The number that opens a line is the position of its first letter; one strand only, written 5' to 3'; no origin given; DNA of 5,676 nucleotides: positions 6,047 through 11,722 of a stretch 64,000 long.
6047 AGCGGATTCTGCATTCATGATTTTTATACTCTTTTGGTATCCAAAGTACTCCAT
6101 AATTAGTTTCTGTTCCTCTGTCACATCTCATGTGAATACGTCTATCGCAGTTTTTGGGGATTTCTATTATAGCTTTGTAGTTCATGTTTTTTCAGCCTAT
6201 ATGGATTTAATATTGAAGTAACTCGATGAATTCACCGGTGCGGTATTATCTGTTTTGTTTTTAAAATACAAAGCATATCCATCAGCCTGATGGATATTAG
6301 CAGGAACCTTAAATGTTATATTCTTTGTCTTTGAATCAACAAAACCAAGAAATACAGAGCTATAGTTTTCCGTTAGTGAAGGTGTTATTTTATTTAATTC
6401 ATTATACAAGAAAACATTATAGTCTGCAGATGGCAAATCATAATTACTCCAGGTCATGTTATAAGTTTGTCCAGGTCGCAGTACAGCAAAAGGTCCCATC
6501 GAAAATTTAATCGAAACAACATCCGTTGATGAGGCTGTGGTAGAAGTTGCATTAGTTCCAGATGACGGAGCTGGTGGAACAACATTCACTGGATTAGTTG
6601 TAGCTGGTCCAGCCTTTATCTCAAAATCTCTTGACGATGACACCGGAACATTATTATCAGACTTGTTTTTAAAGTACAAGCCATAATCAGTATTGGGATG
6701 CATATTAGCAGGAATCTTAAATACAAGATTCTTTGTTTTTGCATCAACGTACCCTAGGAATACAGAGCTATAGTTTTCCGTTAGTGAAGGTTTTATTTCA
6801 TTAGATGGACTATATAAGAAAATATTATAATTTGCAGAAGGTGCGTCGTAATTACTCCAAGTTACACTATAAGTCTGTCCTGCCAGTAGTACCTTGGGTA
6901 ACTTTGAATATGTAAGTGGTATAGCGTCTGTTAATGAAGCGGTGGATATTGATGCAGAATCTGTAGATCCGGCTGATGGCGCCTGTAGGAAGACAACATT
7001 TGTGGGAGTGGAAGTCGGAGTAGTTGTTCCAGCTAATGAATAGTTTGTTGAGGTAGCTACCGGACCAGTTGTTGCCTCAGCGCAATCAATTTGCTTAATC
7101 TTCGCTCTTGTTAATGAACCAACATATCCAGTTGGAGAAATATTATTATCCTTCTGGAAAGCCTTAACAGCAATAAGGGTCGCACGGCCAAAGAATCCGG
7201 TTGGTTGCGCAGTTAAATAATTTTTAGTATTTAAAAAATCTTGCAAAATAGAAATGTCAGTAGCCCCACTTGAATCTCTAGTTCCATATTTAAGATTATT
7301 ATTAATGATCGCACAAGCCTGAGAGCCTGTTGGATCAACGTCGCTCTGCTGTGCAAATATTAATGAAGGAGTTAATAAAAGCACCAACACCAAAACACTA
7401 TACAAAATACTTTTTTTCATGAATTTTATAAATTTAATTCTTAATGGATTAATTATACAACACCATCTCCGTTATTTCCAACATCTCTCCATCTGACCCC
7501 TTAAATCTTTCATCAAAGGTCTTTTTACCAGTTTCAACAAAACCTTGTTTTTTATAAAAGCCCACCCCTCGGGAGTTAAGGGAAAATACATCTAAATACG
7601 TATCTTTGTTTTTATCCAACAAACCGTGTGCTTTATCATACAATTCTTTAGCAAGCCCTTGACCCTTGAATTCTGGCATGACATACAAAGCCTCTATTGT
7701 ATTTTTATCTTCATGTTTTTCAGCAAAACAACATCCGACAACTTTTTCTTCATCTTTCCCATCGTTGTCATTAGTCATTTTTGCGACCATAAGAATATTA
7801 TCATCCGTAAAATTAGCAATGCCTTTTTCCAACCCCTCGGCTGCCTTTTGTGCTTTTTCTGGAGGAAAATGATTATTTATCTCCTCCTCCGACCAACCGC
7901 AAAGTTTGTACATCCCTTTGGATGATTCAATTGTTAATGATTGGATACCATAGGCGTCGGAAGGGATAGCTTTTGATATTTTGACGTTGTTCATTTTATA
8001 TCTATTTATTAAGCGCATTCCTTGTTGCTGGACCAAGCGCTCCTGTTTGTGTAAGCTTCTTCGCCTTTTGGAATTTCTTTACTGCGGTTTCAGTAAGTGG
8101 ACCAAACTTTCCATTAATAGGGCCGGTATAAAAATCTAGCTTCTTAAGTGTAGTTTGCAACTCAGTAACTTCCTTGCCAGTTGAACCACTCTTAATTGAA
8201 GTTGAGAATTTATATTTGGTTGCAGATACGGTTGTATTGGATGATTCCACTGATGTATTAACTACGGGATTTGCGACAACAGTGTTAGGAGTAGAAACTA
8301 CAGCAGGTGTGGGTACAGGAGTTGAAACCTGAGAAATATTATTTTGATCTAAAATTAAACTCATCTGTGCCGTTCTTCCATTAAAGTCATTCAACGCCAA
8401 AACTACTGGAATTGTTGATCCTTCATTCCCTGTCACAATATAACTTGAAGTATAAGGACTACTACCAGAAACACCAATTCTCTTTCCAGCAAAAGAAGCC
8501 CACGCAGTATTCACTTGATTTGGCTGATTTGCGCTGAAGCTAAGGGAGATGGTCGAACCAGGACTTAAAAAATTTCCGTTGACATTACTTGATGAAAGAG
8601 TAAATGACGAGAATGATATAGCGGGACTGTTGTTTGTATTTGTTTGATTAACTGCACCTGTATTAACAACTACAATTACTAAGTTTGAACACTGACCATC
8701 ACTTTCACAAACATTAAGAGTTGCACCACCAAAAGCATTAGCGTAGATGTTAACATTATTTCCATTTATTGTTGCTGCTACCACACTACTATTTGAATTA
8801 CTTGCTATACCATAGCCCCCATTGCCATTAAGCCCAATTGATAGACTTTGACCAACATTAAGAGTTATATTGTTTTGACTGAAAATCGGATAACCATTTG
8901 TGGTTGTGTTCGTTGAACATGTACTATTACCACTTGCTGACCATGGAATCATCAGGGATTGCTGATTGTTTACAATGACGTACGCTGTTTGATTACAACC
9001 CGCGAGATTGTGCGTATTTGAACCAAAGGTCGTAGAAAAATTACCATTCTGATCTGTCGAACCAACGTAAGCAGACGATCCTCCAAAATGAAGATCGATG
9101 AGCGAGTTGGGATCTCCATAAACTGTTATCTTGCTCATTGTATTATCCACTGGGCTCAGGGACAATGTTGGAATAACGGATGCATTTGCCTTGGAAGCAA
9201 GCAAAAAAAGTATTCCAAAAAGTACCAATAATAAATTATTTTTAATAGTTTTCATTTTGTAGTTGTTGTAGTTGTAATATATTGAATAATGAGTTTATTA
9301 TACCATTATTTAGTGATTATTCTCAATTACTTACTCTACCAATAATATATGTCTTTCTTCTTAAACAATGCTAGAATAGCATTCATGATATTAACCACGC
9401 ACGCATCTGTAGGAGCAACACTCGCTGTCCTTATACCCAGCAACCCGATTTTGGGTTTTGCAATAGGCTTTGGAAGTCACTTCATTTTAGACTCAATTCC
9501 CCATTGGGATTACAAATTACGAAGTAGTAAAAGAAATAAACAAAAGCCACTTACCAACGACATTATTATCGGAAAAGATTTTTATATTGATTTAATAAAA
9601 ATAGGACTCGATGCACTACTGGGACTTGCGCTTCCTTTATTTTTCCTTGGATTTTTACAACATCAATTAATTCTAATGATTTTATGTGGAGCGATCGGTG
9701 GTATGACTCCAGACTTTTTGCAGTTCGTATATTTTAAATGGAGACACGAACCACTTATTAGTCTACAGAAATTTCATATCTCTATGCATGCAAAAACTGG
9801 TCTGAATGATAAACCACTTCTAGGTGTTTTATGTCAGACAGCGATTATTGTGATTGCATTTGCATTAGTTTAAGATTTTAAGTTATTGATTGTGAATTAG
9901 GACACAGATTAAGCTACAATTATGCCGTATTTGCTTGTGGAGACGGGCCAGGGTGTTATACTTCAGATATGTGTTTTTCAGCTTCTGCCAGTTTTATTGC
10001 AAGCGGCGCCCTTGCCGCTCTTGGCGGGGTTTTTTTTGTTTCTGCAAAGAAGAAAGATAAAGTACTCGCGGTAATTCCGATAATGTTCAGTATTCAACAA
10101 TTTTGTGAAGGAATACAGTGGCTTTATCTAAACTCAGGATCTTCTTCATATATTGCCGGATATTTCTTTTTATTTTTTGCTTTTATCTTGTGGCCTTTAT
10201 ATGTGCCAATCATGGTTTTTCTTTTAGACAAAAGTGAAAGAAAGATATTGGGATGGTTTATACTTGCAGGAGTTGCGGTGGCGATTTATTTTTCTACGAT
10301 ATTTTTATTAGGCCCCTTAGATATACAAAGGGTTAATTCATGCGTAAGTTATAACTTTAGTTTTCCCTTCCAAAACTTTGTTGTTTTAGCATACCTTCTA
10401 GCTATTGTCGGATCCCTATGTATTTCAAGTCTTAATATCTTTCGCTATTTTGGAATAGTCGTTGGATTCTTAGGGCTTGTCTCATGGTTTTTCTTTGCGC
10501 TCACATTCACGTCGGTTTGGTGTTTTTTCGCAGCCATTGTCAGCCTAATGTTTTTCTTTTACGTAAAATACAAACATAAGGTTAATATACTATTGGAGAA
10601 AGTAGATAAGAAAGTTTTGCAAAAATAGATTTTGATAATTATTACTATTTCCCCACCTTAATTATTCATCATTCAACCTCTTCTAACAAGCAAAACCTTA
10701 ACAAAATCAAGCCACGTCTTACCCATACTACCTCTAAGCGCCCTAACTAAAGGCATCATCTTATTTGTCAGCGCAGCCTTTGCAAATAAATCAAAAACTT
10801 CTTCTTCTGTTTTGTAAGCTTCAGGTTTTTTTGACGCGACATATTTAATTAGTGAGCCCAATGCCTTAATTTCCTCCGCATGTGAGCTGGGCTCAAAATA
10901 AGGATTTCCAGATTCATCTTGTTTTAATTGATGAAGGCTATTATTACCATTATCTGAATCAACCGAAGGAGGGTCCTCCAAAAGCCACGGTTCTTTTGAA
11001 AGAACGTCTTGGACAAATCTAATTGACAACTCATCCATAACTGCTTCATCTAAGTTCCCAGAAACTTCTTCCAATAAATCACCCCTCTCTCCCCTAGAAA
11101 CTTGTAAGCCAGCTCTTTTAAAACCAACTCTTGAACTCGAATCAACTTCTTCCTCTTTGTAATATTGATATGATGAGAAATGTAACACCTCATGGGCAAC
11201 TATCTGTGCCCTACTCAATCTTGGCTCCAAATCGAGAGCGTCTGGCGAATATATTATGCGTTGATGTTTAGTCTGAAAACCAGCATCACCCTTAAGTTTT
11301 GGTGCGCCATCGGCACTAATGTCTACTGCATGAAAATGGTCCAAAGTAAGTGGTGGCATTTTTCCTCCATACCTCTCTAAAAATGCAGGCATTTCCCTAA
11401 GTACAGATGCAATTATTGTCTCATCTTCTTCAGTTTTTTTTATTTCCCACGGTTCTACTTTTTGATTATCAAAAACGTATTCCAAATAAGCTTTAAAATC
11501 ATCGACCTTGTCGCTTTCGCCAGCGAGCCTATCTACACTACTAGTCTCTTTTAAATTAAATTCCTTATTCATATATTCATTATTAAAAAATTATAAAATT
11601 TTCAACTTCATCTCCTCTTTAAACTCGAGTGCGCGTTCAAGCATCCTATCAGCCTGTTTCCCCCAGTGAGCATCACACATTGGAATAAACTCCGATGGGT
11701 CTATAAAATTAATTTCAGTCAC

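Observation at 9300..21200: ~12-kb accessory island ending at tRNA-Gln, enriched in membrane, RhuM and orphan proteins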

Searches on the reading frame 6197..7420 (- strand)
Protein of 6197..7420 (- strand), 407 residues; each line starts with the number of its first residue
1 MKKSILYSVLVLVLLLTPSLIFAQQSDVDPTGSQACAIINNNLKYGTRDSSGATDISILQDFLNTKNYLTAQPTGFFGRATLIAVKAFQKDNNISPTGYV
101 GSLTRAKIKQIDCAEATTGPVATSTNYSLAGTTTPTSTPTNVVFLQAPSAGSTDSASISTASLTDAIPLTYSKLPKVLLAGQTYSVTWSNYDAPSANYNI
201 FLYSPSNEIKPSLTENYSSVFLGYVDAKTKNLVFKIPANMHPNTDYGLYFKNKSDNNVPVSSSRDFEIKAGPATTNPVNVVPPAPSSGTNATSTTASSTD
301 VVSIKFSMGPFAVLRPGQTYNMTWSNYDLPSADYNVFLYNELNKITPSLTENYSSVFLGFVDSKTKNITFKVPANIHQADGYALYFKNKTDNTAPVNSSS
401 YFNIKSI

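Call 6: search_protein_families(library=pfam, proteins=[window:6197-7420:-], max_evalue=0.01)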
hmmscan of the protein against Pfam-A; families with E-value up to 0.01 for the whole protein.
window:6197-7420:- (407 aa): 2 families
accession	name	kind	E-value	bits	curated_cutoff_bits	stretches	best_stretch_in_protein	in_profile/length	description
PF01471.23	PG_binding_1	-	8.3e-12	45.6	23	1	54-108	3-57/57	Putative peptidoglycan binding domain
PF10342.15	Kre9_KNH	-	5.5e-10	40.3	24.6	2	313-404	7-94/94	Kre9/KNH-like N-terminal Ig-like domain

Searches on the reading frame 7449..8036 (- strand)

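Call 6: search_protein_families(library=pfam, proteins=[window:7449-8036:-], max_evalue=0.01)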
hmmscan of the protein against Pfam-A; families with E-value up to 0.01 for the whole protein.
window:7449-8036:- (195 aa): 5 families
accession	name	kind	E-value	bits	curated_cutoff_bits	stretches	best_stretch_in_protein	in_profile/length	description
PF13508.13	Acetyltransf_7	-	1.2e-11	45.3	27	1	95-168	10-84/84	Acetyltransferase (GNAT) domain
PF13673.13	Acetyltransf_10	-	2.9e-11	43.9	23.6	1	95-174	38-115/128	Acetyltransferase (GNAT) domain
PF00583.31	Acetyltransf_1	-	1.3e-10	42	20.7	1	94-166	39-116/116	Acetyltransferase (GNAT) family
PF08445.16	FR47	-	3.8e-05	24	22.1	1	108-169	18-80/86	FR47-like protein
PF14542.12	Acetyltransf_CG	-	0.0017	18.9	30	1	103-136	16-49/80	GCN5-related N-acetyl-transferase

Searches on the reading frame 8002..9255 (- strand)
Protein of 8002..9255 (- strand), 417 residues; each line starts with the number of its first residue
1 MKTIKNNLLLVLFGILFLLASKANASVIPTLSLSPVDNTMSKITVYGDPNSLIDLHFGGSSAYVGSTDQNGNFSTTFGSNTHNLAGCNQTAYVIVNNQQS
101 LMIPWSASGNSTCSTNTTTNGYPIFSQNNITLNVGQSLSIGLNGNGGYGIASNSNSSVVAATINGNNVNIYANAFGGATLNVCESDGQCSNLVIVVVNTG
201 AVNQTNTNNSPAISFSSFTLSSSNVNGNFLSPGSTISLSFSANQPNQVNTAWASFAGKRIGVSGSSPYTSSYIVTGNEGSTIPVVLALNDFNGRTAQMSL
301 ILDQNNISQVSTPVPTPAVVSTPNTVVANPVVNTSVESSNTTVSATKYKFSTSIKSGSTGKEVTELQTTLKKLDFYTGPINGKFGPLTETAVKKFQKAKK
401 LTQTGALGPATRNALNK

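Call 6: search_protein_families(library=pfam, proteins=[window:8002-9255:-], max_evalue=0.01)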
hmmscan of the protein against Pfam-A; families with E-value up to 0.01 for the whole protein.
window:8002-9255:- (417 aa): 1 family
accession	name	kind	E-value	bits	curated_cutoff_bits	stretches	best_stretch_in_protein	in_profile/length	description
PF01471.23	PG_binding_1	-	5.8e-18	65.3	23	1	359-415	1-57/57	Putative peptidoglycan binding domain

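Call 28: find_homologous_proteins(query=window:8002-9255:-, max_evalue=1e-10)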
Query window:8002-9255:- (417 aa): 57 proteins with E <= 1e-10 among 8000 candidates.
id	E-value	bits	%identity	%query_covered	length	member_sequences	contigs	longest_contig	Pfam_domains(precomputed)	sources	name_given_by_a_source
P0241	1.8e-252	855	98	100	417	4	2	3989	PF01471.24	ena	-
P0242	2.3e-228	776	88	100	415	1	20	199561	PF01471.24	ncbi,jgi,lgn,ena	jgi:hypothetical protein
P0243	3.0e-200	683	78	100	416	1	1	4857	PF01471.24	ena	-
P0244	4.2e-195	666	76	100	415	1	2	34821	PF01471.24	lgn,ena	-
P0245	4.7e-194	663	76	100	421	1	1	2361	PF01471.24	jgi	-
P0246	4.1e-193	660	75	100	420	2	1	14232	PF01471.24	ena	-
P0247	7.1e-188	643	74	100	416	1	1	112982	PF01471.24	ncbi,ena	-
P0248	4.4e-181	620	72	100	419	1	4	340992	PF01471.24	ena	-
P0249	9.2e-181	619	73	97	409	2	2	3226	PF01471.24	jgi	-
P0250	3.8e-119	416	74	67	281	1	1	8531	PF01471.24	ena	-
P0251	3.1e-97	344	49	95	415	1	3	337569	PF01471.24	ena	-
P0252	4.1e-94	334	46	100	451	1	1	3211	PF01471.24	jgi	jgi:hypothetical protein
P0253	3.5e-92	328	75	50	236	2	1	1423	-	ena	-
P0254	4.6e-65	238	39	70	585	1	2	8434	PF13629.13,PF01471.24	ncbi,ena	-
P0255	1.0e-64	237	42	89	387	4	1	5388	PF01471.24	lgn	-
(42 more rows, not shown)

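Call 29: find_encoding_contigs(protein=P0242, flank=10000, max_places=8)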
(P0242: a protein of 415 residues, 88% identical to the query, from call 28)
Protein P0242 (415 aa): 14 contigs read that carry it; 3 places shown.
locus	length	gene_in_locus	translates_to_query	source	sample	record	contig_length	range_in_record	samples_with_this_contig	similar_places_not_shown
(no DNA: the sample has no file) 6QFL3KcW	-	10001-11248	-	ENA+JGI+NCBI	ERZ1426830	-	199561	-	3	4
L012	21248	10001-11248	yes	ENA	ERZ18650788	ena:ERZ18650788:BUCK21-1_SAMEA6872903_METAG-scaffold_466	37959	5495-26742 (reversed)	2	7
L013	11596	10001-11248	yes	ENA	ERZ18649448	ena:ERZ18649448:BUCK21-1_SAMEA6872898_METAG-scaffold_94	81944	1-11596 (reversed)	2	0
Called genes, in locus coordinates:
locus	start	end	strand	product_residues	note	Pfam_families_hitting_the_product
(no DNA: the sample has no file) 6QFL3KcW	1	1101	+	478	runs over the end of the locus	-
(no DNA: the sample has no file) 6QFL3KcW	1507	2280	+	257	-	-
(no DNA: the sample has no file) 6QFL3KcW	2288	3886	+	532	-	PF01433:Peptidase_M1 (weak)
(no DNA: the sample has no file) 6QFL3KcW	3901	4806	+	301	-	-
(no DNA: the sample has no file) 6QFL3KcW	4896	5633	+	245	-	PF10294:Methyltransf_16 (weak), PF05175:MTS, PF13847:Methyltransf_31 (weak), PF08242:Methyltransf_12 (faint), PF13649:Methyltransf_25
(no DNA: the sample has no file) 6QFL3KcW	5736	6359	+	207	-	-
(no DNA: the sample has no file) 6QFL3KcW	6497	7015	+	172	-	PF00293:NUDIX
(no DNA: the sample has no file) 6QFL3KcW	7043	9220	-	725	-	PF01471:PG_binding_1 (weak), PF09826:Beta_propel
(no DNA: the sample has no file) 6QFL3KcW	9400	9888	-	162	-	-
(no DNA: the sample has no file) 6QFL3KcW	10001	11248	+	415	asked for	PF01471:PG_binding_1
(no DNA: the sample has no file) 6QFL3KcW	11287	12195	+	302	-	PF13593:SBF_like, PF01758:SBF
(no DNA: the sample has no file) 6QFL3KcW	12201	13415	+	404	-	PF03572:Peptidase_S41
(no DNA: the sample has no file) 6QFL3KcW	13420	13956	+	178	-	PF08445:FR47 (faint), PF00583:Acetyltransf_1, PF13673:Acetyltransf_10, PF13508:Acetyltransf_7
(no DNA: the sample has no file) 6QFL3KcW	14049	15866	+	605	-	PF01432:Peptidase_M3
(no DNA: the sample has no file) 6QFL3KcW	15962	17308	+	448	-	PF01471:PG_binding_1, PF10342:Kre9_KNH (weak)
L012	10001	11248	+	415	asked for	PF01471:PG_binding_1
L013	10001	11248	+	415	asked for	PF01471:PG_binding_1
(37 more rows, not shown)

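Call 30: find_encoding_contigs(protein=P0248, flank=10000, max_places=3)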
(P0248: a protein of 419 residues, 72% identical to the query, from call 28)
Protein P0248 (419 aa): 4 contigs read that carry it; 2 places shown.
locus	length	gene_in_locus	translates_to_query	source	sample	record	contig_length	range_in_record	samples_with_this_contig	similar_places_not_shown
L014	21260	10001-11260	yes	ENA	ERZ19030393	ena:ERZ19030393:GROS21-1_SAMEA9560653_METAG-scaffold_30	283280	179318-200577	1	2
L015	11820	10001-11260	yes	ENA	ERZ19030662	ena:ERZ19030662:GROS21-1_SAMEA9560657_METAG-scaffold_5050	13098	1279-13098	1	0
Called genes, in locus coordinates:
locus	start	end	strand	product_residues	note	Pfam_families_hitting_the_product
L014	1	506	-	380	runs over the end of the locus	PF05876:GpA_ATPase (weak)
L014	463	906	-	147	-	PF13022:HTH_Tnp_1_2 (weak)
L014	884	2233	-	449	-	PF02195:ParB_N, PF01555:N6_N4_Mtase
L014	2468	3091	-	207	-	-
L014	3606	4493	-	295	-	PF01656:CbiA, PF13614:AAA_31 (faint)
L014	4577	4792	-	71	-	-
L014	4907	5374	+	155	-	PF01475:FUR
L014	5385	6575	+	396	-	PF07907:YibE_F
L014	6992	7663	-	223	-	PF01471:PG_binding_1, PF16656:Pur_ac_phosph_N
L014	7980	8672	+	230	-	PF00072:Response_reg, PF00486:Trans_reg_C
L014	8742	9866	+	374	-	PF00989:PAS, PF13188:PAS_8, PF13426:PAS_9, PF00512:HisKA, PF02518:HATPase_c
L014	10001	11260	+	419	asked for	PF01471:PG_binding_1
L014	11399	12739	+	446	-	PF02195:ParB_N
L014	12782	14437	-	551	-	PF04542:Sigma70_r2 (weak), PF04539:Sigma70_r3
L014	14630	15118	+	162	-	-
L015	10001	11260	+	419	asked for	PF01471:PG_binding_1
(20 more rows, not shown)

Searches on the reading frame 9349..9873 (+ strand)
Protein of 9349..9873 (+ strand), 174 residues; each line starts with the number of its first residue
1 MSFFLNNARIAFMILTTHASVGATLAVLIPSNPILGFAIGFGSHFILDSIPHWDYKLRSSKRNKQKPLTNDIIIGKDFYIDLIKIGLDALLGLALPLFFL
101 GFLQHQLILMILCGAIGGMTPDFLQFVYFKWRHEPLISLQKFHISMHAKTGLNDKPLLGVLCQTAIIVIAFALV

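Call 5: search_protein_families(library=pfam, proteins=[window:9349-9873:+], max_evalue=0.01)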
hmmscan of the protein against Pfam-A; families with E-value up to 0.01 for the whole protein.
window:9349-9873:+ (174 aa): 0 families

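Call 58: search_protein_families(library=phrogs, proteins=[window:9349-9873:+], max_evalue=0.001)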
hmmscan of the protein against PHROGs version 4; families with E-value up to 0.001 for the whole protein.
window:9349-9873:+ (174 aa): 0 families

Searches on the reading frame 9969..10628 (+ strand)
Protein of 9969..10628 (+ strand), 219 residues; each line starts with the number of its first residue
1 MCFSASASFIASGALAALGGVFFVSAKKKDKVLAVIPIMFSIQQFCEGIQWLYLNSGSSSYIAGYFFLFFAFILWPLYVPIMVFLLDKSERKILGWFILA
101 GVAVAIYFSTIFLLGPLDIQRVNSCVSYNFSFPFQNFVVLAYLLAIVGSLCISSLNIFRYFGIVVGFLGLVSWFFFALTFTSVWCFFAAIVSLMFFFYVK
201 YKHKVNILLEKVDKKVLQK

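Call 5: search_protein_families(library=pfam, proteins=[window:9969-10628:+], max_evalue=0.01)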
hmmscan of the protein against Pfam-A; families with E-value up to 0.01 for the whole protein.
window:9969-10628:+ (219 aa): 1 family
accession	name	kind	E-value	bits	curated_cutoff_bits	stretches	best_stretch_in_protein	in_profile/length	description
PF20334.3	DUF6629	-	1.2e-25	90.9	27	1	1-204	1-203/209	Family of unknown function (DUF6629)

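Call 58: search_protein_families(library=phrogs, proteins=[window:9969-10628:+], max_evalue=0.001)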
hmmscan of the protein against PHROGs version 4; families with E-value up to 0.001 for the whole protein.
window:9969-10628:+ (219 aa): 0 families

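Call 103: search_protein_families(library=ncbifam, proteins=[window:9969-10628:+], max_evalue=0.001)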
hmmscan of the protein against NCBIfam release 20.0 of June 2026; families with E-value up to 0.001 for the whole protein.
window:9969-10628:+ (219 aa): 0 families

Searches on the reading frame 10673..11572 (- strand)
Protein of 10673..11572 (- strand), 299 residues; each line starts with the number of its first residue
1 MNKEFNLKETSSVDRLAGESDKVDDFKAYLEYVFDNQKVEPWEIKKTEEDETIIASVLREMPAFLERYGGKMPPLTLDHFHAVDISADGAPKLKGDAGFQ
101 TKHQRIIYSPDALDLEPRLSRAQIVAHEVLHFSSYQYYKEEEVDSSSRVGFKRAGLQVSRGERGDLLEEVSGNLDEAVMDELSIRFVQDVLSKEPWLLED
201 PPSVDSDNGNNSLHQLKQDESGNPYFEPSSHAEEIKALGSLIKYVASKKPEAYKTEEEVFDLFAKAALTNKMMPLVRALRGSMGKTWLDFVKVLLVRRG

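Call 5: search_protein_families(library=pfam, proteins=[window:10673-11572:-], max_evalue=0.01)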
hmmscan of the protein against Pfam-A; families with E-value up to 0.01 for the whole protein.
window:10673-11572:- (299 aa): 1 family
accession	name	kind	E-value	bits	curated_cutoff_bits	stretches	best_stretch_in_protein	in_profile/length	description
PF10263.15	SprT-like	-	0.0016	18.8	25.6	1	91-140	27-80/108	SprT-like family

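Call 48: search_protein_families(library=padloc, proteins=[window:10673-11572:-], max_evalue=0.01)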
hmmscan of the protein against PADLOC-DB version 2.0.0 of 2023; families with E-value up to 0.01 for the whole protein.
window:10673-11572:- (299 aa): 0 families

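Call 58: search_protein_families(library=phrogs, proteins=[window:10673-11572:-], max_evalue=0.001)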
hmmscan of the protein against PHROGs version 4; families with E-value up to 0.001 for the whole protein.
window:10673-11572:- (299 aa): 0 families

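Call 103: search_protein_families(library=ncbifam, proteins=[window:10673-11572:-], max_evalue=0.001)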
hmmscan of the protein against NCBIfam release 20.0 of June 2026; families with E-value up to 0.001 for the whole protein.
window:10673-11572:- (299 aa): 0 families
